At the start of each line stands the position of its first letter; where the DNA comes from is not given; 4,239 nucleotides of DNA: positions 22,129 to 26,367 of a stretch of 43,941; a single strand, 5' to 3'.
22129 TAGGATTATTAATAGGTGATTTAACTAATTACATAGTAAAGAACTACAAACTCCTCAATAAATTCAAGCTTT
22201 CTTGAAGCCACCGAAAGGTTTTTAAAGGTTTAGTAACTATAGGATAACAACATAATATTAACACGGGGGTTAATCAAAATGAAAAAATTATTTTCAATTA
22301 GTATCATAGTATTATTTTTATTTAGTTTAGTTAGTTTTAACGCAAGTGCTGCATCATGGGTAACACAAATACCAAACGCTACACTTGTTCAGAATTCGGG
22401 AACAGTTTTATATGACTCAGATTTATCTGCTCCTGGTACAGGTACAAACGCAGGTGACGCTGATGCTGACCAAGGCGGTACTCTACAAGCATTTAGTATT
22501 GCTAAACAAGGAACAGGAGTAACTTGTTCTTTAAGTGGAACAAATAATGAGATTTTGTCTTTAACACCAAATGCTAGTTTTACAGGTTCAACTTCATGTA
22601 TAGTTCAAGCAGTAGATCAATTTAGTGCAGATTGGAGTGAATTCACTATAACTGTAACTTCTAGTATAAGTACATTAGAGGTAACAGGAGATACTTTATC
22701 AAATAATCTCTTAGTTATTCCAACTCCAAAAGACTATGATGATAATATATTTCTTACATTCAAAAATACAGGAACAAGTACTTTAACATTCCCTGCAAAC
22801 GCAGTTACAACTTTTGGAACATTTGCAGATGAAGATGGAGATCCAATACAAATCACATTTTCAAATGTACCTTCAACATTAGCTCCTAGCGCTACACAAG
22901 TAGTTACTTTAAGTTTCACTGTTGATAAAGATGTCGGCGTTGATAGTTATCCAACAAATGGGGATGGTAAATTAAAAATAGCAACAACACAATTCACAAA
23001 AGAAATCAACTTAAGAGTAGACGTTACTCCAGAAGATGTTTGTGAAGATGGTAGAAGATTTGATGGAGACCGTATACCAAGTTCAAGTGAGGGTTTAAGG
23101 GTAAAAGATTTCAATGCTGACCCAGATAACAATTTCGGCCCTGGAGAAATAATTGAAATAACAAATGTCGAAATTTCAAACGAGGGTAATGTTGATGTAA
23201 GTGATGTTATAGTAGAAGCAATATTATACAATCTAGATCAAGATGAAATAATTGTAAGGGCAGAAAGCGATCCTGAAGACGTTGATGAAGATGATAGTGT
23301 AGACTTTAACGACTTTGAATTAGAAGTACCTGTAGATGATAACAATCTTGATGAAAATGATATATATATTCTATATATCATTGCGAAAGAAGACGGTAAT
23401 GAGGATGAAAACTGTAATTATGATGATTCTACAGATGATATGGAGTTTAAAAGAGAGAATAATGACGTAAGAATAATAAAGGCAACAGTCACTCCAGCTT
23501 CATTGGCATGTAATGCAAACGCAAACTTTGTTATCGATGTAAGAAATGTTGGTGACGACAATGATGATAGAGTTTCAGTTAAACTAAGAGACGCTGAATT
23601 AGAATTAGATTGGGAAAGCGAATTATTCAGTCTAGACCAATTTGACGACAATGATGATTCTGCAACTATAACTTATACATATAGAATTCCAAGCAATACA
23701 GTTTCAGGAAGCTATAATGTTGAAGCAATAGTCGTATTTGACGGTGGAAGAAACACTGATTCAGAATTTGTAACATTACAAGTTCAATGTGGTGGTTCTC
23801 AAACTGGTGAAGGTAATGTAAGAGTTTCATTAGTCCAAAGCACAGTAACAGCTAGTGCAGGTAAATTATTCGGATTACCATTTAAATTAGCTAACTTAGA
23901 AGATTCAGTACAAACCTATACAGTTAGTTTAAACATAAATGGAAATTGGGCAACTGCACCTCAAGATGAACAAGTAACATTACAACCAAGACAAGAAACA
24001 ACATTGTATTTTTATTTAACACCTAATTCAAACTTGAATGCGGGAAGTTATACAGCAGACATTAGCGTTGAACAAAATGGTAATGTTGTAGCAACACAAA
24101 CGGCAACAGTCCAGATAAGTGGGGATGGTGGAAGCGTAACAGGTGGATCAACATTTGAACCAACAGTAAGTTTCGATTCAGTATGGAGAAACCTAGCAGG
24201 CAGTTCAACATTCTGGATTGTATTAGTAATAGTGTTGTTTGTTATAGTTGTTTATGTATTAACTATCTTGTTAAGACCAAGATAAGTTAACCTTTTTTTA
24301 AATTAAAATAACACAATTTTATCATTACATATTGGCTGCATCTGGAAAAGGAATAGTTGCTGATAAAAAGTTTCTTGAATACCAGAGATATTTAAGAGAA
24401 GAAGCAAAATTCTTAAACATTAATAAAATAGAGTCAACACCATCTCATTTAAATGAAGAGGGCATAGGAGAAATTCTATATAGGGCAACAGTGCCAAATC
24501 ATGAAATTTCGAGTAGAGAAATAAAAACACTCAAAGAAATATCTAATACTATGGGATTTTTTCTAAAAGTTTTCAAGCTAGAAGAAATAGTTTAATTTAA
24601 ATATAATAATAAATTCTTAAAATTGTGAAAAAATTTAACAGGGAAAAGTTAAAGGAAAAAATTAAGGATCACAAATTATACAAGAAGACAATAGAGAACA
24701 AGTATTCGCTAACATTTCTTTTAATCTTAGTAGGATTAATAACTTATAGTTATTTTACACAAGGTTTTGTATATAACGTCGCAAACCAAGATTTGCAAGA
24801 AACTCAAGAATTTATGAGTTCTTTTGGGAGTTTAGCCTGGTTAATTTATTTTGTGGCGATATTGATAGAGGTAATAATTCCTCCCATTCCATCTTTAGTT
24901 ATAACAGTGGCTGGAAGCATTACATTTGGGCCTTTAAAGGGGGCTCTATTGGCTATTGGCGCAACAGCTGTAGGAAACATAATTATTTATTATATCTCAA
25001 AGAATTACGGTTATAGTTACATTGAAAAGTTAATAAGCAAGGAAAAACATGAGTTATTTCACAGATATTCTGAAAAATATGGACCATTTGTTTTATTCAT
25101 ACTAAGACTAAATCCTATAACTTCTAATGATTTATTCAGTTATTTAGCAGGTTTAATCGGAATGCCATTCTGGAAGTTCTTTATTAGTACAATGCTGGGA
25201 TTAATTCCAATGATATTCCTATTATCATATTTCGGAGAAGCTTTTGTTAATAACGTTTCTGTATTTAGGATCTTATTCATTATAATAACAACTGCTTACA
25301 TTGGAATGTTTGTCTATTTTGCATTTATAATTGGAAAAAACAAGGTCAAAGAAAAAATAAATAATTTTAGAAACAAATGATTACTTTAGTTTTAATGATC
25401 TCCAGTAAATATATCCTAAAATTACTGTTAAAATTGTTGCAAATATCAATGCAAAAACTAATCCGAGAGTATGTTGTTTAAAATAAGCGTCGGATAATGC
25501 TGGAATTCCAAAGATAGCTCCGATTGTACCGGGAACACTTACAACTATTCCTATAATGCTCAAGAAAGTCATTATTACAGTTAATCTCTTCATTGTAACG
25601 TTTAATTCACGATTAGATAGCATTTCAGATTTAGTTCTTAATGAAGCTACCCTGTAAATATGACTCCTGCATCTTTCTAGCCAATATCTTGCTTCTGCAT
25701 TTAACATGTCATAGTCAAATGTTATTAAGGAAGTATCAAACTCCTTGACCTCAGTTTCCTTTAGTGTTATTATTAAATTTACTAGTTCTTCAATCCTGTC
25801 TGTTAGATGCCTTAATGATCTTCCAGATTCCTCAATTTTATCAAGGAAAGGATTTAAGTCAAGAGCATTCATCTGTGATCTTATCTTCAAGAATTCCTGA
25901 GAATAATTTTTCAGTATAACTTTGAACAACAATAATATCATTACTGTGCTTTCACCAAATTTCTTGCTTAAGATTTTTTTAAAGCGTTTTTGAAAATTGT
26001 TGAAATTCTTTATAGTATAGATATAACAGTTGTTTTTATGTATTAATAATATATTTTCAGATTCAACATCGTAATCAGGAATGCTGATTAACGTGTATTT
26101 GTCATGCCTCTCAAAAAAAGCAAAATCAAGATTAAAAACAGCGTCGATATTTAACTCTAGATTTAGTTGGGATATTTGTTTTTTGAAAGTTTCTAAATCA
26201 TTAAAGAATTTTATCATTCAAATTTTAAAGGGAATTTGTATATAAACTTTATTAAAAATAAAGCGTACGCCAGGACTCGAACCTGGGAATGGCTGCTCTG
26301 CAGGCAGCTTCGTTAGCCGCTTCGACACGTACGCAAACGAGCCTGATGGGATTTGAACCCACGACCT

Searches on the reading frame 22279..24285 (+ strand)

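Call 59: search_protein_families(library=pfam, proteins=[window:22279-24285:+], max_evalue=0.0001)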
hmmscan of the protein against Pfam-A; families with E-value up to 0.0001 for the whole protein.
window:22279-24285:+ (668 aa): 1 family
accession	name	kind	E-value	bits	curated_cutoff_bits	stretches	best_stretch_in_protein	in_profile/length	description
PF23861.1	Ribophorin_II_2nd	-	4.9e-05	23.9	23.4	0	565-613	53-103/105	Ribophorin II second domain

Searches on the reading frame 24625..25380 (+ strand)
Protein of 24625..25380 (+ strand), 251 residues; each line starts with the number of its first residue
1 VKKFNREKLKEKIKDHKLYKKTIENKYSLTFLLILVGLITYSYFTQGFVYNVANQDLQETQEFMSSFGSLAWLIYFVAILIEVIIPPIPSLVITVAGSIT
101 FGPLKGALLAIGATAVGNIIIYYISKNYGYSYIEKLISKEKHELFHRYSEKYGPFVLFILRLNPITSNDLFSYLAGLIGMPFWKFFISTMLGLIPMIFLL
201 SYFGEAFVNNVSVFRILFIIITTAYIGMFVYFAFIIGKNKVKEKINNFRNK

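Call 59: search_protein_families(library=pfam, proteins=[window:24625-25380:+], max_evalue=0.0001)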
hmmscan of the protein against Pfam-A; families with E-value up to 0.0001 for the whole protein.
window:24625-25380:+ (251 aa): 1 family
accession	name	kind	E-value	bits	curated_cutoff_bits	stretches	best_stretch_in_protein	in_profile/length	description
PF09335.16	VTT_dom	-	3.3e-27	95.8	33.9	1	88-205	1-122/123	VTT domain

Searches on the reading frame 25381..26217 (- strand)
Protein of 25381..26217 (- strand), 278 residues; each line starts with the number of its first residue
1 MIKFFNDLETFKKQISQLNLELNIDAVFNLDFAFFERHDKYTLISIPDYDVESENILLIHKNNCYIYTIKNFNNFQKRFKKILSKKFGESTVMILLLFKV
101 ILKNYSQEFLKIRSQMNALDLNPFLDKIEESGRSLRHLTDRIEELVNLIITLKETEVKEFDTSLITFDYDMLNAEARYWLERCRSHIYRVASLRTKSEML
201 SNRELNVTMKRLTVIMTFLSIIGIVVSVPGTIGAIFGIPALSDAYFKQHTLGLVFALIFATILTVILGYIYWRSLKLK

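Call 59: search_protein_families(library=pfam, proteins=[window:25381-26217:-], max_evalue=0.0001)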
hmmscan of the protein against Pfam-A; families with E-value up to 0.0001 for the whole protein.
window:25381-26217:- (278 aa): 1 family
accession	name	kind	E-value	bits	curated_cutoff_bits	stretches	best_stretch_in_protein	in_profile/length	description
PF01544.23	CorA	-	2.2e-06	27.6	27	1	30-272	38-289/292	CorA-like Mg2+ transporter protein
